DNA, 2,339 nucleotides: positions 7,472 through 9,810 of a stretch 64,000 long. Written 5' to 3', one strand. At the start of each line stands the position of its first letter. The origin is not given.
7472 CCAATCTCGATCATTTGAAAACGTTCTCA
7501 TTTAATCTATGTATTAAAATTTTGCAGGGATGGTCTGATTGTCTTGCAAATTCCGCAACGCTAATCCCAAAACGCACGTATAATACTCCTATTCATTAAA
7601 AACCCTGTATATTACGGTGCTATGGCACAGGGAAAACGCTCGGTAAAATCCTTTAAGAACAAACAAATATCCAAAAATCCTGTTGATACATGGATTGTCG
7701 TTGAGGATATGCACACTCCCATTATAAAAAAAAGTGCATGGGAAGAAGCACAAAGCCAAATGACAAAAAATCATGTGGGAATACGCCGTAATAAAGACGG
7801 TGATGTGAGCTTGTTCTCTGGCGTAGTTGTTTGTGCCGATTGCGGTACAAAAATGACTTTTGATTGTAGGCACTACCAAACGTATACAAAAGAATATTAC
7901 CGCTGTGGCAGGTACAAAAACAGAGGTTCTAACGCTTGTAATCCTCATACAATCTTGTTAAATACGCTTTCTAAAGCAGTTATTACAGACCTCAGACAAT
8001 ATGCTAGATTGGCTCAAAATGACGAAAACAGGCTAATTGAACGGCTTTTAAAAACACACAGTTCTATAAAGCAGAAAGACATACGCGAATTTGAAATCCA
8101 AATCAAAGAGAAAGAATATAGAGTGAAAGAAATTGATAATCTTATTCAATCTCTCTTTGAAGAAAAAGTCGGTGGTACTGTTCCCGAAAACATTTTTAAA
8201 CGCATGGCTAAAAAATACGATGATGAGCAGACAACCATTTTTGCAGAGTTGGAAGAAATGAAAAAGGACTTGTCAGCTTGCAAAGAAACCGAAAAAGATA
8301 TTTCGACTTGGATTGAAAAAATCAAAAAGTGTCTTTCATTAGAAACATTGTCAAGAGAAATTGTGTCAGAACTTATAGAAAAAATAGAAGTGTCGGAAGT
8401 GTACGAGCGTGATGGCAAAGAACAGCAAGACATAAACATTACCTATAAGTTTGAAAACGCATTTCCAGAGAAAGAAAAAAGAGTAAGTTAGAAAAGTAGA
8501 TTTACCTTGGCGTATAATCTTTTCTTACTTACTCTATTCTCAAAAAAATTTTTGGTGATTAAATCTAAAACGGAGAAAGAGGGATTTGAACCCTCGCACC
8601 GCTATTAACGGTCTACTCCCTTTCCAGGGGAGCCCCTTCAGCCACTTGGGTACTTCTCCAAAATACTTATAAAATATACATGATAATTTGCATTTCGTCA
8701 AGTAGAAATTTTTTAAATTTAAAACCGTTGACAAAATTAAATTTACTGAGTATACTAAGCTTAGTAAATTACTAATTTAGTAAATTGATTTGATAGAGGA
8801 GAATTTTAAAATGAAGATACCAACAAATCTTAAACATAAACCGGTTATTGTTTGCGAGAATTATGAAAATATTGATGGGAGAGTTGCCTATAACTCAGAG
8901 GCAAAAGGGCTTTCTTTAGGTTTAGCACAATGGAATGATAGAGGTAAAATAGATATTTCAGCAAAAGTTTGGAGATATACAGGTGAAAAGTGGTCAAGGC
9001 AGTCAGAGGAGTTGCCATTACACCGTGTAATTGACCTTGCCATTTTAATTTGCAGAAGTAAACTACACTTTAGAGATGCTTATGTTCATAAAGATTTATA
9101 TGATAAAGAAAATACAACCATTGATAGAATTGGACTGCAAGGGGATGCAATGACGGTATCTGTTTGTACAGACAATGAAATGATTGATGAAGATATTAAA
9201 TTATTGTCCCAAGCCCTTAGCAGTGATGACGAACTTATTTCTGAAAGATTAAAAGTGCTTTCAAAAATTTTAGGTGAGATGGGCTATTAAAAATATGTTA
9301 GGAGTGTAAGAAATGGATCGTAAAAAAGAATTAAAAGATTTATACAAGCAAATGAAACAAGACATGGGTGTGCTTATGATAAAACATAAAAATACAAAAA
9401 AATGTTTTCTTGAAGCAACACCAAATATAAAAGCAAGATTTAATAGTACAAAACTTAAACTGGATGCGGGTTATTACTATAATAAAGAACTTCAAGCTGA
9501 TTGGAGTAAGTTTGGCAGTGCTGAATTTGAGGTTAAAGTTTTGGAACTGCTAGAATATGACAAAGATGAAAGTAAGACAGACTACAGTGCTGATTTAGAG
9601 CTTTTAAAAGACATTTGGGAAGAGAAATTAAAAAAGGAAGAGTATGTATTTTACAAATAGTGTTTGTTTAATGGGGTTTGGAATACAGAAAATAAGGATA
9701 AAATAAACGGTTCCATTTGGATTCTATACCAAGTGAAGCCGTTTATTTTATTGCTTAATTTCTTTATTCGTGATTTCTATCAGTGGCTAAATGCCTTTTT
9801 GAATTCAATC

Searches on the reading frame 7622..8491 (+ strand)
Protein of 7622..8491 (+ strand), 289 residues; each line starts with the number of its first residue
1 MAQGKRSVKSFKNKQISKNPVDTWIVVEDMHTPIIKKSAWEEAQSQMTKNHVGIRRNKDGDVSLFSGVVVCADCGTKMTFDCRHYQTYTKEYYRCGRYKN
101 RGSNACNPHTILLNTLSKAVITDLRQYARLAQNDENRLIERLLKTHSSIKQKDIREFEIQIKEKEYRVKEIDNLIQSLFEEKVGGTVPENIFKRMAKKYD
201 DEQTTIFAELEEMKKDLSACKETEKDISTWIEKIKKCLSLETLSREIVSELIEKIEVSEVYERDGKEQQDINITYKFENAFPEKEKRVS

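Call 4: search_protein_families(library=pfam, proteins=[window:7622-8491:+], max_evalue=1)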
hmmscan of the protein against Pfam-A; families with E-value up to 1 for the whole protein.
window:7622-8491:+ (289 aa): 9 families
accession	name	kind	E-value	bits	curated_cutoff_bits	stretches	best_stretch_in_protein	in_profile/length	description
PF14287.11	DUF4368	-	2.3e-15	57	25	1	217-277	2-62/67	Domain of unknown function (DUF4368)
PF13408.12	Zn_ribbon_recom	-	1.2e-14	54.8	25.3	1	64-125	1-58/58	Recombinase zinc beta ribbon domain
PF07508.19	Recombinase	-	3.7e-06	27.6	21.1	1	4-50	56-102/102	Recombinase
PF03147.19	FDX-ACB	-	0.0075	17.1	31.1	1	221-277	4-60/94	Ferredoxin-fold anticodon binding domain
PF19995.5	iSTAND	-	0.033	15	24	1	137-210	40-123/163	inactive STAND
PF23482.1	YLR146W-A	-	0.054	14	27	1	124-164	12-50/62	YLR146W-A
PF04791.21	LMBR1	-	0.28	10.4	31.9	1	136-250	208-315/510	LMBR1-like membrane protein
PF19891.5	DUF6364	-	0.47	11.4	27.3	0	115-173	8-44/70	Family of unknown function (DUF6364)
PF11326.13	PANTS-like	-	0.54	11.1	27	0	228-271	34-76/80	Synaptic plasticity regulator PANTS-like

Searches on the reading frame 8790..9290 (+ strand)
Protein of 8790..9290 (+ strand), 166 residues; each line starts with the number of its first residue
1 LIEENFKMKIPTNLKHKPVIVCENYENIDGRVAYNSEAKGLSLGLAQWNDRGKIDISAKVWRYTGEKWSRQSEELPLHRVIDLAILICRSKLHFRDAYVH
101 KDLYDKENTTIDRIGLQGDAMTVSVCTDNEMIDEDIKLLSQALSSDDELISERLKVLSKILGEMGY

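Call 4: search_protein_families(library=pfam, proteins=[window:8790-9290:+], max_evalue=1)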
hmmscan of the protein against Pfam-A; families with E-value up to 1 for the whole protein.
window:8790-9290:+ (166 aa): 2 families
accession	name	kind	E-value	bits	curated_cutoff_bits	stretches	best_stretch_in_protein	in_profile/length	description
PF20140.4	DUF6530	-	2.3e-84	281.5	23.7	1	8-166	1-159/159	Family of unknown function (DUF6530)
PF09002.17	Card1_endonuc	-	0.011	15.7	26.4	1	80-150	55-123/136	Card1-like, endonuclease domain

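Call 5: search_protein_families(library=padloc, proteins=[window:8790-9290:+], max_evalue=1)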
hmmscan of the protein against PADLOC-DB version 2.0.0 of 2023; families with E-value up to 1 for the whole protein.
window:8790-9290:+ (166 aa): 1 family
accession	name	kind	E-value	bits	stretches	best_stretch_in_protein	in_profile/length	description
PDLC01442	Csm3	-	0.0024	15.7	1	89-159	94-164/208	"CAS-III-A,CAS-III-D; effector_G7"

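Call 6: search_protein_families(library=ncbifam, proteins=[window:8790-9290:+], max_evalue=1)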
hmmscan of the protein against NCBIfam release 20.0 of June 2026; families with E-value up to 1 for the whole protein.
window:8790-9290:+ (166 aa): 1 family
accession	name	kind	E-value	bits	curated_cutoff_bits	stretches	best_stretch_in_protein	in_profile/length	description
NF000648.1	PRK00026.1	equivalog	0.072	12.2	220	1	15-44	102-131/221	tRNA (guanosine(37)-N1)-methyltransferase TrmD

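Call 32: search_protein_families(library=phrogs, proteins=[window:8790-9290:+], max_evalue=1)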
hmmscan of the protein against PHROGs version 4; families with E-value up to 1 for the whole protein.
window:8790-9290:+ (166 aa): 0 families

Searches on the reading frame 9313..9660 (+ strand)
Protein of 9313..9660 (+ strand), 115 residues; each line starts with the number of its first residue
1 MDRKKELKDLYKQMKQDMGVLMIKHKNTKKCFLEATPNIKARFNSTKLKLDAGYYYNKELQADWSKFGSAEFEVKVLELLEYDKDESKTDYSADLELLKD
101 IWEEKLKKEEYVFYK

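Call 4: search_protein_families(library=pfam, proteins=[window:9313-9660:+], max_evalue=1)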
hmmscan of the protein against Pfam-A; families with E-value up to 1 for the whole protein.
window:9313-9660:+ (115 aa): 2 families
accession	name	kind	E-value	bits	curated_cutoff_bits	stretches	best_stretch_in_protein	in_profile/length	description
PF22712.1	SNaCT7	-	0.05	14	27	1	6-108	19-124/160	Short NACHT-associated C-Terminal domain, family 7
PF06872.16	EspG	-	0.087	11.8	25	1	41-99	8-66/383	EspG protein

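Call 5: search_protein_families(library=padloc, proteins=[window:9313-9660:+], max_evalue=1)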
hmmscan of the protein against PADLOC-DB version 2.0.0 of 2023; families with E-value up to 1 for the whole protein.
window:9313-9660:+ (115 aa): 1 family
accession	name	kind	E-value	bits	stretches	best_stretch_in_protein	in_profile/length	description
PDLC03701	HEase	-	5.4e-06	24.4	1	18-85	3-70/271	homing endonuclease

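Call 6: search_protein_families(library=ncbifam, proteins=[window:9313-9660:+], max_evalue=1)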
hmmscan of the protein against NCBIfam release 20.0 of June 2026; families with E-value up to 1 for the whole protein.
window:9313-9660:+ (115 aa): 1 family
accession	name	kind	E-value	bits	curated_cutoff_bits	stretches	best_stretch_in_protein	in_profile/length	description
NF038328.1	c-di-AMP_CdaS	exception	0.09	12.3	225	1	4-62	2-59/191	sporulation-specific diadenylate cyclase CdaS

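Call 32: search_protein_families(library=phrogs, proteins=[window:9313-9660:+], max_evalue=1)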
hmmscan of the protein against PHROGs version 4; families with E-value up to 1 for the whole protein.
window:9313-9660:+ (115 aa): 5 families
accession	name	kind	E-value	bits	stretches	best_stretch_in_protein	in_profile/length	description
phrog_7168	-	DNA, RNA and nucleotide metabolism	1.1e-05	26.1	1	22-84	6-69/284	homing endonuclease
phrog_23160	-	unknown function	0.13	13.5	1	50-79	56-85/89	-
phrog_34403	-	unknown function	0.15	12.9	1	2-49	22-73/139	-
phrog_13862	-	DNA, RNA and nucleotide metabolism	0.19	12.8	1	13-88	23-91/112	endonuclease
phrog_18822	-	unknown function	0.43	11.7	1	4-108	17-112/161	-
